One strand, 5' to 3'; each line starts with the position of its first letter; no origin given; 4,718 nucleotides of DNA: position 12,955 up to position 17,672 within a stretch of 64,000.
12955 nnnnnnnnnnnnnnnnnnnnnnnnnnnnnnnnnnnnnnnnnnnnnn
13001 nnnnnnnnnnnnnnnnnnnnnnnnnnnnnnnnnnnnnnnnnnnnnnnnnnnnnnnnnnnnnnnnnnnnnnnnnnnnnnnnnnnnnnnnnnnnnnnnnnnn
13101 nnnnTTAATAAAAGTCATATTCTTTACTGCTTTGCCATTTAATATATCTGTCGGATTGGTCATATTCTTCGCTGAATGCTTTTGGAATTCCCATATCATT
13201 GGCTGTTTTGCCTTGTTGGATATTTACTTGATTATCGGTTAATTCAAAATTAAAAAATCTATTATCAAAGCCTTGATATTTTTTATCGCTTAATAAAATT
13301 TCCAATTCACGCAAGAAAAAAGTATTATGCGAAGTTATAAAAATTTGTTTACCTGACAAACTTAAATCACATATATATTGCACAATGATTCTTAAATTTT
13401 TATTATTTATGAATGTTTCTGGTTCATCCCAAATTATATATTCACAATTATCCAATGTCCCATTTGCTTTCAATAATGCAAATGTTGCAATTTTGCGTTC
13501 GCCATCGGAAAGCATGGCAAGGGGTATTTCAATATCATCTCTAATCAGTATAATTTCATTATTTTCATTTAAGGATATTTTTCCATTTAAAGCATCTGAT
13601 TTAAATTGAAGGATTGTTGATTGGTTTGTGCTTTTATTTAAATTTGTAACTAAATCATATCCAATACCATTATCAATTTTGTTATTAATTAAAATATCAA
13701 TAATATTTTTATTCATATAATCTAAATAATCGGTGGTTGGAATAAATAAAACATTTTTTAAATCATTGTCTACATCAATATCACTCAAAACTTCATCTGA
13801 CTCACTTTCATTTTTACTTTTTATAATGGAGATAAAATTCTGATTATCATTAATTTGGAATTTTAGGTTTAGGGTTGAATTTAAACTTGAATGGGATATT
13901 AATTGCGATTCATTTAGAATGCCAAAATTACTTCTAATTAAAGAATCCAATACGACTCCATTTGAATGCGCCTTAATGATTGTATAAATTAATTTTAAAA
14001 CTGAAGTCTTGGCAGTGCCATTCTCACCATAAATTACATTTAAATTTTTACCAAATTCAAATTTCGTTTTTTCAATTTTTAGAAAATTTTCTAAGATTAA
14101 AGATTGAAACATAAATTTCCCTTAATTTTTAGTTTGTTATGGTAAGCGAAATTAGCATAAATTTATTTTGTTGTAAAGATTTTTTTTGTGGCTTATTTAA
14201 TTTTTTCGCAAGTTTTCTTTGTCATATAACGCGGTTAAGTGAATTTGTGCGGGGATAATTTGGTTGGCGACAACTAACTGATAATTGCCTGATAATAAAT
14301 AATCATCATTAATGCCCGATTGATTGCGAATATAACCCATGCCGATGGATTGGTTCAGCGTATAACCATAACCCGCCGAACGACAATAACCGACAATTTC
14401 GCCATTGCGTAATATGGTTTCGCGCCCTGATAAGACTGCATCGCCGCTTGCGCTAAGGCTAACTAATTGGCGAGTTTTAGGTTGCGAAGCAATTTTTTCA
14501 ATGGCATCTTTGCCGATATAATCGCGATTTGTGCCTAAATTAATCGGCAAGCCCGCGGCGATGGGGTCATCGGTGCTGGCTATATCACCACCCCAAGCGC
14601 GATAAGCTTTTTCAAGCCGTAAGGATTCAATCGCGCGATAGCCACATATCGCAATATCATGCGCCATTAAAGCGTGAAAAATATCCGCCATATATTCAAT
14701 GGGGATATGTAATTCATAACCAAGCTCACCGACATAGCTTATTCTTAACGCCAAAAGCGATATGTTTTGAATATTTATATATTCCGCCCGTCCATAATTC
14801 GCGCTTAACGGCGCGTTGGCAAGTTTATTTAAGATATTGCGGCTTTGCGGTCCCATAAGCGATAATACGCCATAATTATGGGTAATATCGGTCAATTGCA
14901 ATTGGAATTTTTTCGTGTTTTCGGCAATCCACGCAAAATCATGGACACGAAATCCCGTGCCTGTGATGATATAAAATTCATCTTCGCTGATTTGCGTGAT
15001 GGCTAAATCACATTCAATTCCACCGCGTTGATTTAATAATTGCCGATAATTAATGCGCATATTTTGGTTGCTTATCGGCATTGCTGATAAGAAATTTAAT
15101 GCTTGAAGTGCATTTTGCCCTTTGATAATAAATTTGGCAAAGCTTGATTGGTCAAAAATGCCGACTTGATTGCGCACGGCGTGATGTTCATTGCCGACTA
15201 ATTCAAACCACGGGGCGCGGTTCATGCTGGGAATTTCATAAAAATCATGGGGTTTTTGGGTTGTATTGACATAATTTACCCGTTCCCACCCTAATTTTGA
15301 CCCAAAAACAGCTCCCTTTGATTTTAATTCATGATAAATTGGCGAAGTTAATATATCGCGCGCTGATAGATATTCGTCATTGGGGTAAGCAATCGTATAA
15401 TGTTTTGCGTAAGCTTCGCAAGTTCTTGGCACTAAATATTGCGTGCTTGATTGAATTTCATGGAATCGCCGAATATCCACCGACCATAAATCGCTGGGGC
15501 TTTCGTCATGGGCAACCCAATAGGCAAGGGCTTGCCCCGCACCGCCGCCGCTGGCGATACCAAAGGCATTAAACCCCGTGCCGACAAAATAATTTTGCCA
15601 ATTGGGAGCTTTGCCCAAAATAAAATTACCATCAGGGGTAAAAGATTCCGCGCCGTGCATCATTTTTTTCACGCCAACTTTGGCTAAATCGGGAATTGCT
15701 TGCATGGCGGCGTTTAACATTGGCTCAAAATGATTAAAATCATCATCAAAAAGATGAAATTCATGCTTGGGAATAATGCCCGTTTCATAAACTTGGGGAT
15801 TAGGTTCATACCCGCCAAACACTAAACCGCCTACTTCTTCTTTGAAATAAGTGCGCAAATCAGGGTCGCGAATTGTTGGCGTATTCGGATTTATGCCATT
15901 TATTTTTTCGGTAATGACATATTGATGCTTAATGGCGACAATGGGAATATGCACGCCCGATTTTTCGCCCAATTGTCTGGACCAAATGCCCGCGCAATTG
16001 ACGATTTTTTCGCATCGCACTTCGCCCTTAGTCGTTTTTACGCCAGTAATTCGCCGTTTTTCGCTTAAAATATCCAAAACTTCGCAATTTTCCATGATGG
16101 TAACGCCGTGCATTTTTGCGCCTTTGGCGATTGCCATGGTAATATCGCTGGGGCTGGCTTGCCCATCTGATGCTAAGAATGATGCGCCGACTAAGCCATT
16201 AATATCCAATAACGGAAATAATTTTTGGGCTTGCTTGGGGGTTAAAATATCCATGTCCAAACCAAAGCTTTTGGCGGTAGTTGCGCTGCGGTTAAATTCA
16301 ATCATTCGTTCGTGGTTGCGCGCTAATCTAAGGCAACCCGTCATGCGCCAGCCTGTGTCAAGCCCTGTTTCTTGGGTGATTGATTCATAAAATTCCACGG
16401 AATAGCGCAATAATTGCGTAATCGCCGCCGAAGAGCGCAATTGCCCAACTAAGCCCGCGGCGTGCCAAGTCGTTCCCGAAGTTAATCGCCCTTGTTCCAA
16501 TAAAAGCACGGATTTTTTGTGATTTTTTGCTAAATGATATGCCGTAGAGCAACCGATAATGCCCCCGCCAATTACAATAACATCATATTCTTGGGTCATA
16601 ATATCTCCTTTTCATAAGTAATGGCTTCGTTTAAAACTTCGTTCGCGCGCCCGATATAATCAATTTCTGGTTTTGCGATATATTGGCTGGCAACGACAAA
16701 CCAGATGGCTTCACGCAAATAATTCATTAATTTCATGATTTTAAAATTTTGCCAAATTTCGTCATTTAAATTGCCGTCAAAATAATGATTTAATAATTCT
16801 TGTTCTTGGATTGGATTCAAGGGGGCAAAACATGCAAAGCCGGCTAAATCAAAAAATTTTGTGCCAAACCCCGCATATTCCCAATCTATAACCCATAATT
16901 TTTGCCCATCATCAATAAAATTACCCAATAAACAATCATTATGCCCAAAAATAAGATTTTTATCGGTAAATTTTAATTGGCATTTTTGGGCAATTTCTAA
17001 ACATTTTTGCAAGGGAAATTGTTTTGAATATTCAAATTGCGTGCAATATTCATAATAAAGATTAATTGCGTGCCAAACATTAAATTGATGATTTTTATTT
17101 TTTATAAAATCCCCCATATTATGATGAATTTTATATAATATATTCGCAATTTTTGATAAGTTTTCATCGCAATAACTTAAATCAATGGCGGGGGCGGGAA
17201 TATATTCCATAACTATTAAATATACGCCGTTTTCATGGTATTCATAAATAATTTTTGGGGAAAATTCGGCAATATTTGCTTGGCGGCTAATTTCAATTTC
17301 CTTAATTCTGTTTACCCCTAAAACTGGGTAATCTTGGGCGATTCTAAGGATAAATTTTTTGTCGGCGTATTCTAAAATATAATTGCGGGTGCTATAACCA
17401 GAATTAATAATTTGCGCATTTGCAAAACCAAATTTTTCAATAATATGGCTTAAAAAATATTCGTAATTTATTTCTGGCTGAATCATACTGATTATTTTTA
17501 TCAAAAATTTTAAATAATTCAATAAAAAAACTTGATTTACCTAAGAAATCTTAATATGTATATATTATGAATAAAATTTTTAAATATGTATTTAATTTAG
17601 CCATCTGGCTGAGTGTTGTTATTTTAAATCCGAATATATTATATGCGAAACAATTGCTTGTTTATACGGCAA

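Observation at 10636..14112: Compact AT-rich three-gene cassette (ABC-type ATPase + candidate PD-(D/E)xK nuclease + DUF262/ParB-like protein): candidate undescribed defence system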

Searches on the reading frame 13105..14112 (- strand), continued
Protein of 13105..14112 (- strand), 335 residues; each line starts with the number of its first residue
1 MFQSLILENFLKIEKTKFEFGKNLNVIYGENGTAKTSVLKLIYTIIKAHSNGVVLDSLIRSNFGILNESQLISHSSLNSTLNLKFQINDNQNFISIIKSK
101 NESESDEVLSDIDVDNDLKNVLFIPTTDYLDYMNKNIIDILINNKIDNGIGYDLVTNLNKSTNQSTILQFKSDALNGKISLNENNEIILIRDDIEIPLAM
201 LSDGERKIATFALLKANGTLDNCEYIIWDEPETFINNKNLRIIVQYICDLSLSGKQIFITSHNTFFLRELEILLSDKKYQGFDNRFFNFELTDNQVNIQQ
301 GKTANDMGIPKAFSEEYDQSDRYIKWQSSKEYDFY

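Call 64: search_protein_families(library=padloc, proteins=[P0003], max_evalue=1e-8)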
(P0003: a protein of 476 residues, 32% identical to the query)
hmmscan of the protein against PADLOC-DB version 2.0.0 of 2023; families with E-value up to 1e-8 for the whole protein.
P0003 (476 aa): 50 families (the best 25 are shown)
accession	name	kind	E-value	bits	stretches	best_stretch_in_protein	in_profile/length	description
PDLC04213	HEC-02A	-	1.2e-67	226.8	1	126-444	3-298/337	-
PDLC04146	HEC-02B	-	3.8e-67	224.8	1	128-472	4-340/344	-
PDLC04214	HEC-02A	-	1.4e-50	170.5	1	126-426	2-295/338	-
PDLC02979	AriA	-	1.4e-20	72.4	1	126-199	3-58/373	-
PDLC03878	NsnB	-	7.2e-20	70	1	360-441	227-304/345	-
PDLC02980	AriA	-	5.8e-19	67.2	1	367-413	257-303/304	-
PDLC02335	AbiLi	-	3.3e-17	60.5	1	112-416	36-243/326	AbiLi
PDLC04033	PD-T4-4_A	-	1.2e-16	59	1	365-424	322-381/460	-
PDLC04135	mad3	-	2.1e-16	58.4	1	126-199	2-63/374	mads_3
PDLC00091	GajA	-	3.1e-14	50.7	0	125-190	2-64/627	AAA ATPase domain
PDLC02981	AriAB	-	5.5e-14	49.8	0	368-415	330-379/694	-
PDLC04664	PDC-M47A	-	2.7e-13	47.7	1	367-421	320-374/461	-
PDLC04177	HEC-01A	-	5.8e-13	46.6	0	124-169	3-49/393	-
PDLC02358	Old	-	6.4e-13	46.4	0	370-414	286-330/578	Old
PDLC00069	GajA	-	7e-13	45.9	1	125-170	2-47/687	AAA ATPase domain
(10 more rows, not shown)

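Call 72: find_related_loci(query=A2, collection=metagenome_contigs, flank=5000)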
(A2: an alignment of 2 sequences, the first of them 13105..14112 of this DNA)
Query A2 (335 aa) in metagenome_contigs; peptide patterns used: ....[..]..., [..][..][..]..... (x = any residue, [..] = any of these).
600 stretches matched a pattern (row limit reached: there are more); 296 encode a relative of the query (tblastn E <= 1e-3); the best 80 are kept; 80 distinct loci.
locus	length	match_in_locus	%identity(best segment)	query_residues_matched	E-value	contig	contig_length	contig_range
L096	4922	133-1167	27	1-324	2e-39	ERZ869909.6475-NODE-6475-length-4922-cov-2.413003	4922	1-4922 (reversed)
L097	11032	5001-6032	27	1-323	2e-39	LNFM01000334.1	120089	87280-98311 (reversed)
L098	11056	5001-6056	30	1-329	8e-39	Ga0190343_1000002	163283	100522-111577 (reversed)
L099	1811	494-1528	29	1-324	2e-39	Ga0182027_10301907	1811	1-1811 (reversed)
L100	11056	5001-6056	30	1-329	8e-39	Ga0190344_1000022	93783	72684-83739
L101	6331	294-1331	31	1-325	7e-39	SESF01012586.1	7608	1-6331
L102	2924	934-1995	29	2-325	2e-38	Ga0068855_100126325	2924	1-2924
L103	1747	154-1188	28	1-324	3e-39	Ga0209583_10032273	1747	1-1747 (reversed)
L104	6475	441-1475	28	1-324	9e-39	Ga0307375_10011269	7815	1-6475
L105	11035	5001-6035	30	1-324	2e-38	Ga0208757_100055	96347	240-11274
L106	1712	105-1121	29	4-323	1e-38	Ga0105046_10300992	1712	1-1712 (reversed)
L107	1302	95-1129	29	1-324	1e-39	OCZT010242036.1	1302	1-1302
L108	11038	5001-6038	27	1-325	3e-38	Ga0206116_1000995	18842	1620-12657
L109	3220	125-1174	29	1-324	8e-38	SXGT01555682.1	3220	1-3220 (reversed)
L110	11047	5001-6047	29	1-324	8e-38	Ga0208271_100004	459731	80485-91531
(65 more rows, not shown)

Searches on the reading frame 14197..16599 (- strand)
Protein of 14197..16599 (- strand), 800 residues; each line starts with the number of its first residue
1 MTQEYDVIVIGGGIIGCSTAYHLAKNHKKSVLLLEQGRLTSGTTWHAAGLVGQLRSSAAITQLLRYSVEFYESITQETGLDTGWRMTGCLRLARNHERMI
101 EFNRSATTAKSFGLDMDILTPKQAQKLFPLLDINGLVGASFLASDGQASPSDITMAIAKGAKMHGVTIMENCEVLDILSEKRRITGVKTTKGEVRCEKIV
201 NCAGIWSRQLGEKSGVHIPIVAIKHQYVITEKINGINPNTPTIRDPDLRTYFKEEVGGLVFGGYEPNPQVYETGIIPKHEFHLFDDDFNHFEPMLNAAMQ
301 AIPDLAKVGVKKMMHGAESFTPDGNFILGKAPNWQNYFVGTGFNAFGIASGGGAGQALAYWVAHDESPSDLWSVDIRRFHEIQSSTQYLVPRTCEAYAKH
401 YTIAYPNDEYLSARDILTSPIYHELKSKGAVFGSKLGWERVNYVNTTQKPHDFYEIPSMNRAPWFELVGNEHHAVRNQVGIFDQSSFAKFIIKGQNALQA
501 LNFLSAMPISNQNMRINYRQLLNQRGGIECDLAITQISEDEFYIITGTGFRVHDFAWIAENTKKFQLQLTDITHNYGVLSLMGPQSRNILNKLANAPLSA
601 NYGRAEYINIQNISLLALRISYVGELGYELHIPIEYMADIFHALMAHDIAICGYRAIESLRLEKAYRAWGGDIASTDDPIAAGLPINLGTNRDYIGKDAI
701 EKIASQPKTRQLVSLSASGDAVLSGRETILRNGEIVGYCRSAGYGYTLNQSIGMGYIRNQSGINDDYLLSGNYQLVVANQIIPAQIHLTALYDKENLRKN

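Call 46: list_cluster_members(proteins=[window:14197-16599:-, window:9492-10406:+, window:7629-9080:+, window:16596-17522:-, window:13105-14112:-, window:10636-12522:-])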
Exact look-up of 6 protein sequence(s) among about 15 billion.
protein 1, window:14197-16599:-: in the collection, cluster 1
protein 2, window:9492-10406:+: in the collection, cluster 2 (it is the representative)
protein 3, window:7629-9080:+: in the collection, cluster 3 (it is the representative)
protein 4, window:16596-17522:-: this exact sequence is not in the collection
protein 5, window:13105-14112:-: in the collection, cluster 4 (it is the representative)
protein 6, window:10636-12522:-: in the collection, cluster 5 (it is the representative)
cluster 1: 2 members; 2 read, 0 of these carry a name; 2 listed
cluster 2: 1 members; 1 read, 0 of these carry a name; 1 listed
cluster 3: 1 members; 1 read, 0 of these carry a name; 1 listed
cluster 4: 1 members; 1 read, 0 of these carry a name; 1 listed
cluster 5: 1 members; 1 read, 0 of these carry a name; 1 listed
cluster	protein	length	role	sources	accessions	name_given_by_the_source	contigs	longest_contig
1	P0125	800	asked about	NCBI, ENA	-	-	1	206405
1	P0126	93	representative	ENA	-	-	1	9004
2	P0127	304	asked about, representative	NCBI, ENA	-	-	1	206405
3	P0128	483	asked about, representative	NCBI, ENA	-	-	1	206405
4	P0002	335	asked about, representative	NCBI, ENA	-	-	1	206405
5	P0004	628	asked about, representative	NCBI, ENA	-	-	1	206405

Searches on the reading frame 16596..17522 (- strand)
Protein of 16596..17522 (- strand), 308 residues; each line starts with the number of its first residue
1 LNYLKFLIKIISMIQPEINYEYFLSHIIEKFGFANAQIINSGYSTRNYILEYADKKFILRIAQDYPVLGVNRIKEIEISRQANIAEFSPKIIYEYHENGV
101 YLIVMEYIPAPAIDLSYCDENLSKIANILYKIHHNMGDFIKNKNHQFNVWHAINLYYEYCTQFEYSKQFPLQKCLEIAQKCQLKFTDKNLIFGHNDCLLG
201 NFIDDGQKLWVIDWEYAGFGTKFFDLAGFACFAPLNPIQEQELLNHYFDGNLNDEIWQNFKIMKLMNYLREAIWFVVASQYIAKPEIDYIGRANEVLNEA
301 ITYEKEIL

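Call 61: search_protein_families(library=pfam, proteins=[window:16596-17522:-], max_evalue=0.001)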
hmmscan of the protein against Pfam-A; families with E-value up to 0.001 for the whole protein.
window:16596-17522:- (308 aa): 2 families
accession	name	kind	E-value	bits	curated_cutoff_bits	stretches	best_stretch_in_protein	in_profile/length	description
PF01633.27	Choline_kinase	-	5.8e-15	55.8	29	1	53-231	22-205/300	Choline/ethanolamine kinase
PF01636.29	APH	-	1.3e-13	51.7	23.2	1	37-232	3-211/239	Phosphotransferase enzyme family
